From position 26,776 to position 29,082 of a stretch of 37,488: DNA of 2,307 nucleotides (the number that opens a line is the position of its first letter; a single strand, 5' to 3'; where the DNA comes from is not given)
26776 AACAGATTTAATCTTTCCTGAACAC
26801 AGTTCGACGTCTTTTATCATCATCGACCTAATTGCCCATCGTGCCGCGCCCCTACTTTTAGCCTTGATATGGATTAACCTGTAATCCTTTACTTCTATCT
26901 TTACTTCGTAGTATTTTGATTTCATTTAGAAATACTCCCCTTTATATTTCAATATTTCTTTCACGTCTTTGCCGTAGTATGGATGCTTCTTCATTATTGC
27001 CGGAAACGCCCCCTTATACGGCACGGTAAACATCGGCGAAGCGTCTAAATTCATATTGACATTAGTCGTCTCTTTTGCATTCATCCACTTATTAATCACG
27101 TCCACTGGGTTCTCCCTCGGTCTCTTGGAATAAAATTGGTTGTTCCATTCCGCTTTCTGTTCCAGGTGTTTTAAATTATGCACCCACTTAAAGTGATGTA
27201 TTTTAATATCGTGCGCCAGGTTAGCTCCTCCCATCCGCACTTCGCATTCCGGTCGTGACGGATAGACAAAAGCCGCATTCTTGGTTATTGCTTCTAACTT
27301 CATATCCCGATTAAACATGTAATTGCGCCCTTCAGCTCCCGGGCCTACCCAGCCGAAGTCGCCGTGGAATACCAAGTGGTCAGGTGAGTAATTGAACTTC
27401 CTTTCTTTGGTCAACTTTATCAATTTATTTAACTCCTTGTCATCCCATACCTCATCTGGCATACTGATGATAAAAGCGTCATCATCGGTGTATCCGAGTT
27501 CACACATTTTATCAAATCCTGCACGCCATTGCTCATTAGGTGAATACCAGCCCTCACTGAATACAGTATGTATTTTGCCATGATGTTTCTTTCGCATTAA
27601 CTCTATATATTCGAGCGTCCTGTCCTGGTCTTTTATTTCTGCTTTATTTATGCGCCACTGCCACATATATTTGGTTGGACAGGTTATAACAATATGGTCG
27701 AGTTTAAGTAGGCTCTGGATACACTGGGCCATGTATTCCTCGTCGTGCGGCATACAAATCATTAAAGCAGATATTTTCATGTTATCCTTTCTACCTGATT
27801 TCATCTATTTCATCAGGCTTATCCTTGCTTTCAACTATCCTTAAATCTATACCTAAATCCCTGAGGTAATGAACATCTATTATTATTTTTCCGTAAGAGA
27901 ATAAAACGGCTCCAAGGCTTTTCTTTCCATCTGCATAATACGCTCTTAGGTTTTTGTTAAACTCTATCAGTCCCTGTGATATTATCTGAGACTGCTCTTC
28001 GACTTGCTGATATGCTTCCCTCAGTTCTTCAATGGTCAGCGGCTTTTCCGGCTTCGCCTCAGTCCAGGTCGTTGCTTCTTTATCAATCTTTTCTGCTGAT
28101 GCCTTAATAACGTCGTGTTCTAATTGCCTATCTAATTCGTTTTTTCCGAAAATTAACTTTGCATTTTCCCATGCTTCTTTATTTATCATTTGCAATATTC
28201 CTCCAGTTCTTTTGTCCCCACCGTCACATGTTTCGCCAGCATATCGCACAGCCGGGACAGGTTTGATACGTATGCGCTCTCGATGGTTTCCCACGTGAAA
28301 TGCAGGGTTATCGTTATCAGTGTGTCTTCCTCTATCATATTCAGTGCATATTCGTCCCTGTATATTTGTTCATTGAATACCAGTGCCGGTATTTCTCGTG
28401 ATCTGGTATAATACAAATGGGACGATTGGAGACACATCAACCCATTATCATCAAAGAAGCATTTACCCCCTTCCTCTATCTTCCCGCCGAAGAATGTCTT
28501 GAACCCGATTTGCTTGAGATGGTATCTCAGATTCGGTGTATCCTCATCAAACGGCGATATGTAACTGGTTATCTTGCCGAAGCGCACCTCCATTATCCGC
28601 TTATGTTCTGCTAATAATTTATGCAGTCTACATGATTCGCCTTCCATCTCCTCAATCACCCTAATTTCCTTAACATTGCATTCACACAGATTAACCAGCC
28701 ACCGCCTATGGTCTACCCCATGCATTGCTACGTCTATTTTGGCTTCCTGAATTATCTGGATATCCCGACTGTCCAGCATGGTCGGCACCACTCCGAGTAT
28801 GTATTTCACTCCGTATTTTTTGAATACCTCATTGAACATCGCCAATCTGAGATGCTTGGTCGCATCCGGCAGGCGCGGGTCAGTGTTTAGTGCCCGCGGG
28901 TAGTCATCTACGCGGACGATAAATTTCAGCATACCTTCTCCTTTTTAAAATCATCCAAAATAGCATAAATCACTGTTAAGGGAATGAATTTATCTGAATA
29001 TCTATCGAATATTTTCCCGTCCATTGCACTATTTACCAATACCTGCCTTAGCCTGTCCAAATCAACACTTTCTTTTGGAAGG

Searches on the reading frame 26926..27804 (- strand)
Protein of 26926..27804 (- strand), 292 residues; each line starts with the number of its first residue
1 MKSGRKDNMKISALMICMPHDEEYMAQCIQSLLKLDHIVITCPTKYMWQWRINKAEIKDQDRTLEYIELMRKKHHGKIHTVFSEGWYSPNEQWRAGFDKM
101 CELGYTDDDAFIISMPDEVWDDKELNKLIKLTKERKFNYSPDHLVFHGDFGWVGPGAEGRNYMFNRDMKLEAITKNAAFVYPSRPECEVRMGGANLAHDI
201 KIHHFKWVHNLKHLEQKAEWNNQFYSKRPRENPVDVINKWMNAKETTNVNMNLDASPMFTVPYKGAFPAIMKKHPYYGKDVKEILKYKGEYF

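Call 3: search_protein_families(library=pfam, proteins=[window:26926-27804:-], max_evalue=0.01)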
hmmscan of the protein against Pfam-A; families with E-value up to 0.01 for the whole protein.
window:26926-27804:- (292 aa): 0 families

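Call 4: search_protein_families(library=ncbifam, proteins=[window:26926-27804:-], max_evalue=0.01)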
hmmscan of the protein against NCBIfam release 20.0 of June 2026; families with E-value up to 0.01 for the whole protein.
window:26926-27804:- (292 aa): 0 families

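Call 8: search_protein_families(library=phrogs, proteins=[window:26926-27804:-], max_evalue=0.001)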
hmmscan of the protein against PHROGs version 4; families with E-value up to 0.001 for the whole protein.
window:26926-27804:- (292 aa): 0 families

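Call 32: search_solved_structures(query=window:26926-27804:-, max_evalue=1)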
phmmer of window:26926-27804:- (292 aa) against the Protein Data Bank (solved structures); distinct sequences matched with E-value up to 1: 2.
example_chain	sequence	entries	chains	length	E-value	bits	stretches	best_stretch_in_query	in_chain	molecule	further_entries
7dyb_H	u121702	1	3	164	0.024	17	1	17-83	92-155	Ferritin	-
7dy8_H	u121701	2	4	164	0.16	14.3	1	17-83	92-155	Ferritin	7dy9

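Call 43: search_protein_representatives(protein=window:26926-27804:-)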
Query: 292 residues. Proteins with E-value up to 0.001 (for the whole library): 1; up to 1e-10: 1; up to 1e-30: 1. The best 1 are listed.
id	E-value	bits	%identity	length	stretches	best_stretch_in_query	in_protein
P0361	3.8e-177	604.3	91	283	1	9-291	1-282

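Call 55: predict_structure(protein=window:26926-27804:-)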
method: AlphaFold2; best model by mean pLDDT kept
length: 292 residues; sequences in the alignment: 1
mean_pLDDT: 36.3   pTM: 0.32
mean pLDDT of the five models: 36.3, 31.0, 30.2, 30.0, 30.0
residues with pLDDT >= 90: 0; 70-90: 0; 50-70: 44; < 50: 248
segments of 3 or more residues with pLDDT < 50: 1-24, 26-62, 80-89, 106-122, 137-292
pLDDT, mean of each block of 10 residues (from residue 1): 32 39 47 45 36 31 54 53 41 52 48 42 52 48 35 23 28 30 29 26 27 28 31 36 29 23 29 33 31 26
secondary structure, 60 per line:
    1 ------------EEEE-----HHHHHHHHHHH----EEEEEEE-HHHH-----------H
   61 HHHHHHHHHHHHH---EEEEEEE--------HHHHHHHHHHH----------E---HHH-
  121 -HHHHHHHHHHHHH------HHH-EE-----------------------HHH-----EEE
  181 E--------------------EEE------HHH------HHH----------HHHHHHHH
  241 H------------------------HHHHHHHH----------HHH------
elements in order: E13-16 H22-32 E37-43 H45-48 H60-73 E77-83 H92-102 H122-134 E178-181 E202-204 H233-241 H266-273

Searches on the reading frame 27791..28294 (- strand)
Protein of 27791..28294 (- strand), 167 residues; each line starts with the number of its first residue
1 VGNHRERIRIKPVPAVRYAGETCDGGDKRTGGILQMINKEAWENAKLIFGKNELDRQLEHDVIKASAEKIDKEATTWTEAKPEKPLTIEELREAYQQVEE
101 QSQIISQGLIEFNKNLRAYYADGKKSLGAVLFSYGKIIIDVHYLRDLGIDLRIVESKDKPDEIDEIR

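Call 3: search_protein_families(library=pfam, proteins=[window:27791-28294:-], max_evalue=0.01)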
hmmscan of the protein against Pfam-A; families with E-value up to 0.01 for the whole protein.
window:27791-28294:- (167 aa): 0 families

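Call 4: search_protein_families(library=ncbifam, proteins=[window:27791-28294:-], max_evalue=0.01)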
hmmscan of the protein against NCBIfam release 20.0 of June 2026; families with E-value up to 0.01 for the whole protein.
window:27791-28294:- (167 aa): 2 families
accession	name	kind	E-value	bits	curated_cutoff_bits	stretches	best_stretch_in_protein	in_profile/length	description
NF008495.0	PRK11408.1-2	equivalog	0.0055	16.4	363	1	91-148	17-74/210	hypothetical protein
NF008498.0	PRK11408.1-5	equivalog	0.0056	16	276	1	87-148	14-75/214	hypothetical protein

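Call 8: search_protein_families(library=phrogs, proteins=[window:27791-28294:-], max_evalue=0.001)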
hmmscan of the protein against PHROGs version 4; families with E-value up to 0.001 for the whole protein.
window:27791-28294:- (167 aa): 0 families

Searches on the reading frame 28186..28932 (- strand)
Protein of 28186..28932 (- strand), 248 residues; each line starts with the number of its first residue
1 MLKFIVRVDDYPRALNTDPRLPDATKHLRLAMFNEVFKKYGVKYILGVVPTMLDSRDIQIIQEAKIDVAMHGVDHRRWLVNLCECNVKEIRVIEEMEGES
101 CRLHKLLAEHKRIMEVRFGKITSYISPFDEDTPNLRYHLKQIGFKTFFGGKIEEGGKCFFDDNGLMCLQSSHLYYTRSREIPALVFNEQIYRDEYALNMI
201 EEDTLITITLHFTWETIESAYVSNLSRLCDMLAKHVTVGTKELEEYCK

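Call 3: search_protein_families(library=pfam, proteins=[window:28186-28932:-], max_evalue=0.01)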
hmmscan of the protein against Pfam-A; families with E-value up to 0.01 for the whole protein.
window:28186-28932:- (248 aa): 1 family
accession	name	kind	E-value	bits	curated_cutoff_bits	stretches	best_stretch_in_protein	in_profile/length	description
PF10096.14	DUF2334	-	0.0016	18.5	26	1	5-150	3-146/203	Uncharacterized protein conserved in bacteria (DUF2334)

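Call 4: search_protein_families(library=ncbifam, proteins=[window:28186-28932:-], max_evalue=0.01)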
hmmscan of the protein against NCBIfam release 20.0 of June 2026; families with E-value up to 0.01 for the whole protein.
window:28186-28932:- (248 aa): 0 families

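Call 8: search_protein_families(library=phrogs, proteins=[window:28186-28932:-], max_evalue=0.001)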
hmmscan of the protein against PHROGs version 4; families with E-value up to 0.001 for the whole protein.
window:28186-28932:- (248 aa): 0 families

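Call 94: search_solved_structures(query=window:28186-28932:-, max_evalue=1)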
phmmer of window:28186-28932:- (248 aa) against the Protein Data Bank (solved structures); distinct sequences matched with E-value up to 1: 1.
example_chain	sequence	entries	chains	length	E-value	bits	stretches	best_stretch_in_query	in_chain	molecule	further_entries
1j8d_A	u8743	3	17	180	0.39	13.5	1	130-160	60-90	deoxy-D-mannose-octulosonate 8-phosphate phosphatase | 3-deoxy-D-manno-octulosonate 8-phosphate phosphatase KdsC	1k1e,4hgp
